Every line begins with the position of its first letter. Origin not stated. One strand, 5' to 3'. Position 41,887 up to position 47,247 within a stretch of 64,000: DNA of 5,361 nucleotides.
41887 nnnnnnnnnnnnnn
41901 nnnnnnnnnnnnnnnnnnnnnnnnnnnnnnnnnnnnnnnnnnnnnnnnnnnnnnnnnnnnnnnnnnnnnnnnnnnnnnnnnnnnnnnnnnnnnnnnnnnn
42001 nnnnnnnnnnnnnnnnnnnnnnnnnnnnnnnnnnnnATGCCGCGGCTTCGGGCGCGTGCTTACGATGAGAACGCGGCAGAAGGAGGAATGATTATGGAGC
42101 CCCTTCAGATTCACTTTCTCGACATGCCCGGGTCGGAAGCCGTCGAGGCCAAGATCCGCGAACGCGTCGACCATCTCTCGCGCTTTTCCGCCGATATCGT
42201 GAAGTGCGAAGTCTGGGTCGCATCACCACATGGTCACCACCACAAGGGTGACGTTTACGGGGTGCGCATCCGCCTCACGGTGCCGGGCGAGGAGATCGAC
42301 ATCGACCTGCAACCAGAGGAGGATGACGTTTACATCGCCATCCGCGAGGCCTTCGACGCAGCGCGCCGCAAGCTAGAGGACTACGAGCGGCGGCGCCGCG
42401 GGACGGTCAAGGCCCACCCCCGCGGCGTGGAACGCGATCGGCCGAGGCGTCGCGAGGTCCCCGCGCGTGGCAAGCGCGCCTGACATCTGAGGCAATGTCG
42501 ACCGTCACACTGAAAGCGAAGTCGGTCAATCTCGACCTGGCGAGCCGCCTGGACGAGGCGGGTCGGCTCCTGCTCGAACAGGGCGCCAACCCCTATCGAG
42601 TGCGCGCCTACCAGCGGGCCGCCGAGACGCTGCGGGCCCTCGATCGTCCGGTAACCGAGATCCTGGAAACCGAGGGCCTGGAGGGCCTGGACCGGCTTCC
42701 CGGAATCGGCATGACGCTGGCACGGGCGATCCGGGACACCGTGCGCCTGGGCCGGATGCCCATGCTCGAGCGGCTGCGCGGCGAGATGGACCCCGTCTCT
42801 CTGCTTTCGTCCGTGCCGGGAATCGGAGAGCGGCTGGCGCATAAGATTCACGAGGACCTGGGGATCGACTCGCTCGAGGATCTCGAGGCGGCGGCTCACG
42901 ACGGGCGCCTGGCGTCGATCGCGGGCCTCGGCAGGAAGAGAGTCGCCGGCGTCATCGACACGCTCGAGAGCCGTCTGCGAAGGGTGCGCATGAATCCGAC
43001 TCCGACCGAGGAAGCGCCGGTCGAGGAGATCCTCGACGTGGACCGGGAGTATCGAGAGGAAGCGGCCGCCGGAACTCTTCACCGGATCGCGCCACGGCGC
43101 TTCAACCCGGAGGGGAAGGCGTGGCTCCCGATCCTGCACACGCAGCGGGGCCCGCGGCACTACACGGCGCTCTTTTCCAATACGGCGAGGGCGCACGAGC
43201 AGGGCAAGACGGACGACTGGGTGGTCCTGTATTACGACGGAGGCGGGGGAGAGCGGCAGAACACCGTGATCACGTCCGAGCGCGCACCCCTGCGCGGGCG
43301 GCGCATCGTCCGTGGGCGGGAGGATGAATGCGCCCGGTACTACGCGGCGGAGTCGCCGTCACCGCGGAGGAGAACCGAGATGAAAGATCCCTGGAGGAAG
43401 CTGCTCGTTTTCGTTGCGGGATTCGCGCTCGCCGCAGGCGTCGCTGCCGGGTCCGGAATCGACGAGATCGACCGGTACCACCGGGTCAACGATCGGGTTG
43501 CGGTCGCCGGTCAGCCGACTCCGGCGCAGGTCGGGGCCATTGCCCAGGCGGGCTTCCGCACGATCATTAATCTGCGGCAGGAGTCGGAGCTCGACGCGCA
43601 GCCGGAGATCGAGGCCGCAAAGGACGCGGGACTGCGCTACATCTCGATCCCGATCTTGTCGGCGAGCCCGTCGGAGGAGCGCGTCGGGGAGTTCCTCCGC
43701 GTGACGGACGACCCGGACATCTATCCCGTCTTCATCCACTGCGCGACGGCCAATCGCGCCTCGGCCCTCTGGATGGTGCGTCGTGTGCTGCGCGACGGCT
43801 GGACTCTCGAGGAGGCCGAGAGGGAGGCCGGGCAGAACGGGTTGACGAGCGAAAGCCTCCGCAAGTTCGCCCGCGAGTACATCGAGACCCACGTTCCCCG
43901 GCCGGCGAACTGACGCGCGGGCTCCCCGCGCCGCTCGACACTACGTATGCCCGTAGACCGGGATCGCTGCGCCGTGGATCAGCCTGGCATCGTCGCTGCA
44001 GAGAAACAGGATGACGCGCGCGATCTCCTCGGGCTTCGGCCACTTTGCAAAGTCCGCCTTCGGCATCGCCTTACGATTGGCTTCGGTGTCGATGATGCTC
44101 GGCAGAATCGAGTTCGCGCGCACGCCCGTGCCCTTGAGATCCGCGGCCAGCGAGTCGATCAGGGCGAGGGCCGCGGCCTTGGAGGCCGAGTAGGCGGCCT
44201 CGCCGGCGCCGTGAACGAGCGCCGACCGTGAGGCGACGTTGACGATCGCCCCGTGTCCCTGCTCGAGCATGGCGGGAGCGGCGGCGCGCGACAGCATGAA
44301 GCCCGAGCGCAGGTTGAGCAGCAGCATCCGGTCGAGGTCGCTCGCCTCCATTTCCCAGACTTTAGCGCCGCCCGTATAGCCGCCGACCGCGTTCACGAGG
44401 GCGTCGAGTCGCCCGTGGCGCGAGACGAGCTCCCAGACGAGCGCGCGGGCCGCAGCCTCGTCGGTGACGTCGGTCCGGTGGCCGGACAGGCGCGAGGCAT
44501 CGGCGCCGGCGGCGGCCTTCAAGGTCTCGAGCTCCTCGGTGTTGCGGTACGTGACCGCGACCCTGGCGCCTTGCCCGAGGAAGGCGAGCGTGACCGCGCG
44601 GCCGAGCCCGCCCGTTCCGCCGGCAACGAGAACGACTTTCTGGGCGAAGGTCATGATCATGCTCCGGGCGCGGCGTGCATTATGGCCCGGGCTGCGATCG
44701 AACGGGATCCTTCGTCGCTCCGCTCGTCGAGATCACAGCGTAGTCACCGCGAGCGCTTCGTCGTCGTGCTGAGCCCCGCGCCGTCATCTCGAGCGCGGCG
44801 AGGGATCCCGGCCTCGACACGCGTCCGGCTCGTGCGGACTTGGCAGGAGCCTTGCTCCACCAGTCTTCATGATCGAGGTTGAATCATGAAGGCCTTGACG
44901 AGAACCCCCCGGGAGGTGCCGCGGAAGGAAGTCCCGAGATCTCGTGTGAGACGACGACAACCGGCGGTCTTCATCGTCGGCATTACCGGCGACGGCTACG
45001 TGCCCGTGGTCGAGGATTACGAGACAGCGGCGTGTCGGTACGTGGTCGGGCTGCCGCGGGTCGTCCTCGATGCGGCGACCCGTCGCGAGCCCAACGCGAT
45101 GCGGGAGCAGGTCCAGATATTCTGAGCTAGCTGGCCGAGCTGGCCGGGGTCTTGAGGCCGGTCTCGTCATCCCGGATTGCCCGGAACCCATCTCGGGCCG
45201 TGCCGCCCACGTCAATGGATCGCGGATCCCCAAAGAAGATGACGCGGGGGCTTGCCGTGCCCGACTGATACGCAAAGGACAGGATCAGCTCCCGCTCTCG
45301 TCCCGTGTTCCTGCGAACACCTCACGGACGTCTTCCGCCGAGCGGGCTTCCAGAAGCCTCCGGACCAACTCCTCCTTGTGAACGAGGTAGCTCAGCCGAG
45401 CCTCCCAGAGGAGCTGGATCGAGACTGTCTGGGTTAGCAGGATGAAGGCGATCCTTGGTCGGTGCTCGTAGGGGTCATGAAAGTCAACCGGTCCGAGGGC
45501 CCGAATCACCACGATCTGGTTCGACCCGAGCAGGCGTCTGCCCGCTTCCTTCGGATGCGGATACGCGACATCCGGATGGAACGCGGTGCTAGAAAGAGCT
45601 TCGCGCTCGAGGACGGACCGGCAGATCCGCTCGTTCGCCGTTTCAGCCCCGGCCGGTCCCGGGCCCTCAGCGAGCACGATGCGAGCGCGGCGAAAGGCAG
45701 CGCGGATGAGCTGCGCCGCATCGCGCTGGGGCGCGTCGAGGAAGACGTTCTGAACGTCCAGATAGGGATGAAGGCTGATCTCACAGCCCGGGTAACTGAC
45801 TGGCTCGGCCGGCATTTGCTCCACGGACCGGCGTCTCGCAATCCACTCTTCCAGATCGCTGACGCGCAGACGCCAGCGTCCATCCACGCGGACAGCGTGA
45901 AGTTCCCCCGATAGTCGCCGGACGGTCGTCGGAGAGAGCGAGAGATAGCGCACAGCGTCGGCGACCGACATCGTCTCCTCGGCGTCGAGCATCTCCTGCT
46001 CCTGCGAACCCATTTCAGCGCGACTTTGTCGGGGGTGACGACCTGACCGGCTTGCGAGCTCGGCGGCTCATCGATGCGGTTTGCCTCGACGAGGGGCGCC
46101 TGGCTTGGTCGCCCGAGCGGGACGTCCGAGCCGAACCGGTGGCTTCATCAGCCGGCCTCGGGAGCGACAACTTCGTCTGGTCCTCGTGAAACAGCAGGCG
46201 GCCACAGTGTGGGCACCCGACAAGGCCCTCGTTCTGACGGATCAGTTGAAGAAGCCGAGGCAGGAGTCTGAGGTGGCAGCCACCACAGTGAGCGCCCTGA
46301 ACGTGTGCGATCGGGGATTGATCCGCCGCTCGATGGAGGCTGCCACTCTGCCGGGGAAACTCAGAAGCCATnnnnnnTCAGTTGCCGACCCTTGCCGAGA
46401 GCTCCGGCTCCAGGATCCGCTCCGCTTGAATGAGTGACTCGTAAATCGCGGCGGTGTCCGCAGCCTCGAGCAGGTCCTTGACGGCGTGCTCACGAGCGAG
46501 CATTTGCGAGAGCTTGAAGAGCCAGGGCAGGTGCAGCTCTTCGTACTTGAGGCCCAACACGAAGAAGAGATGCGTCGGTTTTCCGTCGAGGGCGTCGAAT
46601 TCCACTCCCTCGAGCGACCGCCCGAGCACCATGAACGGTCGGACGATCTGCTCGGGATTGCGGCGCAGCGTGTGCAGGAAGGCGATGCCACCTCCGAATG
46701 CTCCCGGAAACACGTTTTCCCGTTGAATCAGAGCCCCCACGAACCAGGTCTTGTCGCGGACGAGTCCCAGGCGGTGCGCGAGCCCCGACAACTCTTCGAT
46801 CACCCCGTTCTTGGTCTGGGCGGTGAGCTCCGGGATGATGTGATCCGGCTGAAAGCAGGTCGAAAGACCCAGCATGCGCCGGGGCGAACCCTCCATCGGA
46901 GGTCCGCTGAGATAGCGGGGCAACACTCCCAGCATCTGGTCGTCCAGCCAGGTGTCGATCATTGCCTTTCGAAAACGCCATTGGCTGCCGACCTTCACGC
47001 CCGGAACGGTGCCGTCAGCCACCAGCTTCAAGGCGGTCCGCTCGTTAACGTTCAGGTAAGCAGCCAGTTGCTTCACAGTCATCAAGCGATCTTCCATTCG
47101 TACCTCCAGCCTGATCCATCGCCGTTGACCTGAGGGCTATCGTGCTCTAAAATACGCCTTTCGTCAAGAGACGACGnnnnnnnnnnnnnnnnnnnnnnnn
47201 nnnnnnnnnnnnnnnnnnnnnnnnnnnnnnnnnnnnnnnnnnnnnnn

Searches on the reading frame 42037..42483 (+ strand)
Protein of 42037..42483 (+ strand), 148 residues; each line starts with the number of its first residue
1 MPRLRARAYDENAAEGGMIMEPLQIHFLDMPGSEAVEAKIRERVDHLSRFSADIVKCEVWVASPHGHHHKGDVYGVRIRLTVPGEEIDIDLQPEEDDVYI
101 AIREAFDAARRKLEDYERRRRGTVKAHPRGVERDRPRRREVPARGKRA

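Call 94: search_protein_families(library=pfam, proteins=[window:42037-42483:+], max_evalue=0.001)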
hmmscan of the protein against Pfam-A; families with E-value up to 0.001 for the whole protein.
window:42037-42483:+ (148 aa): 1 family
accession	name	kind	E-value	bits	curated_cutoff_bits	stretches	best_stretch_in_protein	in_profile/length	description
PF02482.25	Ribosomal_S30AE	-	8.1e-12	46.1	23.7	1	24-121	2-88/88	Sigma 54 modulation protein / S30EA ribosomal protein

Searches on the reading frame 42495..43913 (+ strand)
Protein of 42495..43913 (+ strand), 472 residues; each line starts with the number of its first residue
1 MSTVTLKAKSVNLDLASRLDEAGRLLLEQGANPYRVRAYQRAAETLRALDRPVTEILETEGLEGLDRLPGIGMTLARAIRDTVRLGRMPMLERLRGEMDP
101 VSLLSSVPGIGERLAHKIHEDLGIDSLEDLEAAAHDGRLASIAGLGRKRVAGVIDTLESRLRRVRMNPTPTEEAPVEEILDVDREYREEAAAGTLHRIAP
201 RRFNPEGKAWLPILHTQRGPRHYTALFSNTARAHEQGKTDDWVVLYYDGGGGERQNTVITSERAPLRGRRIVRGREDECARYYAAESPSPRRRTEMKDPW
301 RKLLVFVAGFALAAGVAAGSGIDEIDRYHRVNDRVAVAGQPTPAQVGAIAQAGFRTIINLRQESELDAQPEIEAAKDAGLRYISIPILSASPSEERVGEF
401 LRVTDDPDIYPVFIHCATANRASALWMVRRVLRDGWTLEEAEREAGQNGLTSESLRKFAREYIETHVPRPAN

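Call 94: search_protein_families(library=pfam, proteins=[window:42495-43913:+], max_evalue=0.001)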
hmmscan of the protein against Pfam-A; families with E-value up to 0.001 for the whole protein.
window:42495-43913:+ (472 aa): 8 families
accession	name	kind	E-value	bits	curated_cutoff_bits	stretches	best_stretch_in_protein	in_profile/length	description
PF14716.13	HHH_8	-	3.9e-16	59.6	30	1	12-84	3-69/73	Helix-hairpin-helix domain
PF14520.12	HHH_5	-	6.7e-13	49.4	27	1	102-158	2-56/57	Helix-hairpin-helix domain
PF22741.1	PTP-NADK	-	1.7e-11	44.2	27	1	337-431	32-132/163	DSP-PTPase phosphatase fused to NAD+ Kinase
PF04273.18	BLH_phosphatase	-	2.8e-09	37.7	26.1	1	331-429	5-106/110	Beta-lactamase hydrolase-like protein, phosphatase-like domain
PF00633.29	HHH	-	7.5e-06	26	24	0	62-81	10-29/30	Helix-hairpin-helix motif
PF22785.1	Tc-R-P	-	0.00011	23.1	27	1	342-418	12-88/106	Polymorphic toxin system, DSP-PTPase phosphatase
PF12836.13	HHH_3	-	0.00045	20.7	27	0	101-120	13-32/65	Helix-hairpin-helix motif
PF10391.15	DNA_pol_lambd_f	-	0.00066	19.9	29.8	0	103-136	2-33/51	Fingers domain of DNA polymerase lambda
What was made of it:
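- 42037..43913 (+): Conserved far-side anchor of the variable region: HPF (42037-42483) and an HHH plus DSP-phosphatase protein (42495-43913). Pfam call 94.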

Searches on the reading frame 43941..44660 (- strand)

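Call 12: search_protein_families(library=pfam, proteins=[window:43941-44660:-], max_evalue=0.001)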
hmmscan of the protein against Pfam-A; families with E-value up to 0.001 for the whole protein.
window:43941-44660:- (239 aa): 6 families
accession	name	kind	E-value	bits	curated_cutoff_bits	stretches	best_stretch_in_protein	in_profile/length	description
PF00106.31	adh_short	-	4.4e-47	160.5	26.6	1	8-199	1-191/195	short chain dehydrogenase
PF13561.12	adh_short_C2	-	9e-46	156.8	27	1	17-235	6-231/236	Enoyl-(Acyl carrier protein) reductase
PF08659.16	KR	-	1.2e-10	42.1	22.6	1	10-185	3-173/180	KR domain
PF01370.27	Epimerase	-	1.8e-05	24.7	20.9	1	10-100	1-79/240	NAD dependent epimerase/dehydratase family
PF23441.1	SDR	-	2.1e-05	24.5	27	1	5-196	5-200/258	SDR-like rossmann domain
PF05368.20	NmrA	-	0.00017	21.7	27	1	7-67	2-60/298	NmrA-like family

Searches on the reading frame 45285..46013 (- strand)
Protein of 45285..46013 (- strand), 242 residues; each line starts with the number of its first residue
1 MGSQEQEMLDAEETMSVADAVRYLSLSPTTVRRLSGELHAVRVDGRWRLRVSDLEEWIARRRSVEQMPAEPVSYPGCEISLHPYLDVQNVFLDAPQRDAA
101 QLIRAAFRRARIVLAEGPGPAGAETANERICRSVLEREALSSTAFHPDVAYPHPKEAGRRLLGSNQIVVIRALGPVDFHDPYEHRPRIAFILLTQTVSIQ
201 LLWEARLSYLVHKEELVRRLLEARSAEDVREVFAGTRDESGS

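Call 12: search_protein_families(library=pfam, proteins=[window:45285-46013:-], max_evalue=0.001)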
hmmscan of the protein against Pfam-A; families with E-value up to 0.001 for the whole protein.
window:45285-46013:- (242 aa): 2 families
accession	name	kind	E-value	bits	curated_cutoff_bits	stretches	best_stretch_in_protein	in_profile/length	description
PF00359.27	PTS_EIIA_2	-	3.6e-12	46.9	27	1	125-233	35-141/144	Phosphoenolpyruvate-dependent sugar phosphotransferase system, EIIA 2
PF12728.13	HTH_17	-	3.1e-11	43.8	27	1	15-62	2-51/51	Helix-turn-helix domain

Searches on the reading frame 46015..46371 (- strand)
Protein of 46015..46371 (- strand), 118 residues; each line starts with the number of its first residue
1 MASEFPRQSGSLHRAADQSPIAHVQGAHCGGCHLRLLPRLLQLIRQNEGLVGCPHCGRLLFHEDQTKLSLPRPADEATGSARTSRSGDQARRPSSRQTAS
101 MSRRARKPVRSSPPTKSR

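Call 12: search_protein_families(library=pfam, proteins=[window:46015-46371:-], max_evalue=0.001)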
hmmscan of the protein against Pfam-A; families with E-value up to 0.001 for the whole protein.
window:46015-46371:- (118 aa): 1 family
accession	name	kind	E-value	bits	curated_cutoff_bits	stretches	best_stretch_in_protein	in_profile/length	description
PF02591.20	Zn_ribbon_9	-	1.5e-08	35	29.1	1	29-60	2-33/33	C4-type zinc ribbon domain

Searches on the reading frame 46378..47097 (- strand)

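Call 9: search_protein_families(library=pfam, proteins=[window:46378-47097:-], max_evalue=0.01)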
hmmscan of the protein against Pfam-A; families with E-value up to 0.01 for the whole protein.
window:46378-47097:- (239 aa): 2 families
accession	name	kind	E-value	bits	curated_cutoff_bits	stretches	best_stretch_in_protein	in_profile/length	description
PF00359.27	PTS_EIIA_2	-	1.4e-24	87.1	27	1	82-223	3-142/144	Phosphoenolpyruvate-dependent sugar phosphotransferase system, EIIA 2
PF12728.13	HTH_17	-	3.6e-13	50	27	1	5-54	1-50/51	Helix-turn-helix domain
